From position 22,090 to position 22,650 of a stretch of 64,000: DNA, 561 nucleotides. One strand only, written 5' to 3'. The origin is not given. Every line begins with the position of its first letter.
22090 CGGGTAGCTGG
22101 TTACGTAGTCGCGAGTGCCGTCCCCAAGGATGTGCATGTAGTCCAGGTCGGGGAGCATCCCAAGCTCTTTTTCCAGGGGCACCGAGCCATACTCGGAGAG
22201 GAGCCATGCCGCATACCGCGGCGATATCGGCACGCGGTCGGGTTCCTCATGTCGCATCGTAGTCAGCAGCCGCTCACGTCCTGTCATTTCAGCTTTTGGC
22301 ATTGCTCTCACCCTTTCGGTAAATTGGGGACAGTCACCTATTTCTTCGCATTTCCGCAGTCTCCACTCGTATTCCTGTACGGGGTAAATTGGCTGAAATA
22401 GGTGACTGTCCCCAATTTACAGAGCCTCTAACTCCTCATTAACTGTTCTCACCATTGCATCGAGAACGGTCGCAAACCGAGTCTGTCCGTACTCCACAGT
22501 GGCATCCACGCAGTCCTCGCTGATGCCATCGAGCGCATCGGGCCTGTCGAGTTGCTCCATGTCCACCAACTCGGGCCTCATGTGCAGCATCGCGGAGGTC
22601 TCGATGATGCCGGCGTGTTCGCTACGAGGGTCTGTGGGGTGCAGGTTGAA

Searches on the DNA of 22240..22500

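Call 65: search_rna_families(source=window, start=22240, end=22500, threshold=evalue, max_evalue=1)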
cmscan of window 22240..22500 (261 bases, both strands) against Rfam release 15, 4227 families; matches with E-value up to 1: 1.
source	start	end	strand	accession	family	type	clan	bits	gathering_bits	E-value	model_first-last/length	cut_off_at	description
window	22324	22415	-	RF03733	mir-BART14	Gene; miRNA;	-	26.2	90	0.0026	1-78/78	no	mir-BART14 microRNA precursor family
